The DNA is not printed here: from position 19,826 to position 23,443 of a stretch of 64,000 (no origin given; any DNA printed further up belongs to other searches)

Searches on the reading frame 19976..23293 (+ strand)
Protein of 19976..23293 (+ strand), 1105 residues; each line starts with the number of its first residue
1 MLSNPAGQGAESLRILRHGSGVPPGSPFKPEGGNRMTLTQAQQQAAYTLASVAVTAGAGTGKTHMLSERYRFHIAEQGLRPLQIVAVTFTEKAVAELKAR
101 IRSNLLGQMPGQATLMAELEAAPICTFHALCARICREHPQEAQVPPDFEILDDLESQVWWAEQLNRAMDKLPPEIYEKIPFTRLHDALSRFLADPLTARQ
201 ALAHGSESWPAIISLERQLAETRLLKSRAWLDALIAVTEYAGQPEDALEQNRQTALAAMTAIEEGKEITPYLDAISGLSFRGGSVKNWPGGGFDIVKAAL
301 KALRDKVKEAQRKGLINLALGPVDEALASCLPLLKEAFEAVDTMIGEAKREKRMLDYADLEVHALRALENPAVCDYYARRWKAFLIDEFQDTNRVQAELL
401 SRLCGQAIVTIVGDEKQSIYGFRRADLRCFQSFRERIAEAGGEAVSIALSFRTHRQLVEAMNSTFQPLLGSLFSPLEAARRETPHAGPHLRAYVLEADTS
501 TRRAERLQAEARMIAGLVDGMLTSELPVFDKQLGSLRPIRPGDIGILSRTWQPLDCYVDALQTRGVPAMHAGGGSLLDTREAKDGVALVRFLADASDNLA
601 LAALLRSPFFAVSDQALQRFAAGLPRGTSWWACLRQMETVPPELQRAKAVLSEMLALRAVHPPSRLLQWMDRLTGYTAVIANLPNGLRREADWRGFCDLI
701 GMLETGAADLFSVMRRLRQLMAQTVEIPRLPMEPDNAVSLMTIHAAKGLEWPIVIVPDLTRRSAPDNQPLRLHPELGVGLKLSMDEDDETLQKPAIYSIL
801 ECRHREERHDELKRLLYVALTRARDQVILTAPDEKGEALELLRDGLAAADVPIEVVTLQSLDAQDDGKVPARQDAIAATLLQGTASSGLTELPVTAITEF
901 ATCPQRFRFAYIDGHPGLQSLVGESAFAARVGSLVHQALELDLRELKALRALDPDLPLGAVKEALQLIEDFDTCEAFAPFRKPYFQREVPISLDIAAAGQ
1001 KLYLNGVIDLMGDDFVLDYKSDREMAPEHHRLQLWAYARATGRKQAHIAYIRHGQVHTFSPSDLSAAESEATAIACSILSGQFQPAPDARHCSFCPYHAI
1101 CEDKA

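Call 6: search_protein_families(library=pfam, proteins=[window:19976-23293:+], max_evalue=0.01)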
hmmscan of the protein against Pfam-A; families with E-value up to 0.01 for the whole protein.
window:19976-23293:+ (1105 aa): 7 families
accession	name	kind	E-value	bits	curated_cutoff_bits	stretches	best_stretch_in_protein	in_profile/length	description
PF00580.27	UvrD-helicase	-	5.9e-56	190.6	23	1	40-436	3-269/271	UvrD/REP helicase N-terminal domain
PF13361.12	UvrD_C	-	1.3e-21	77.9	25.6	2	734-831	283-347/350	UvrD-like helicase C-terminal domain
PF12705.13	PDDEXK_1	-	1.4e-17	64.9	22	1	894-1102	4-247/247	PD-(D/E)XK nuclease superfamily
PF13245.12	AAA_19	-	3.2e-17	63.4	25.1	1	45-423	7-134/134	AAA domain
PF13538.12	UvrD_C_2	-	1.3e-11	44.6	27.4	2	740-762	4-28/52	UvrD-like helicase C-terminal domain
PF13604.12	AAA_30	-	0.00012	22.3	27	1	38-100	2-65/191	AAA domain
PF01443.25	Viral_helicase1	-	0.00047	20.5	21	0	810-829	207-226/228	Viral superfamily 1 RNA helicase core domain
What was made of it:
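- On AddB/RexB-type subunit of AddAB: The ORF at 20081-23293 has UvrD-helicase, UvrD_C and PDDEXK_1 domains (call 6).
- Closest known: AddB. Same: A C-terminal RecB-type PD-(D/E)XK nuclease domain (call 6).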

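Call 64: list_cluster_members(proteins=[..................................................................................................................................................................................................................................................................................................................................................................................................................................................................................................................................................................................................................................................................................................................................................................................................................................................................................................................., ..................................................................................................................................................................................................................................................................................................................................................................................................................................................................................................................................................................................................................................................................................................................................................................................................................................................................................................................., window:20081-23290:+, window:17392-17610:+])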
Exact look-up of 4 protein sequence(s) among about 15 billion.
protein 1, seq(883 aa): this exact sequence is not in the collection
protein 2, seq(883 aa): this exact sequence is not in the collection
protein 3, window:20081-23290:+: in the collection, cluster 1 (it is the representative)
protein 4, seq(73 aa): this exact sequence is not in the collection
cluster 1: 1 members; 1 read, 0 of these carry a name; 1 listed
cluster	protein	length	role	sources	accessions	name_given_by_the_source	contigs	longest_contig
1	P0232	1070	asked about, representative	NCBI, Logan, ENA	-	-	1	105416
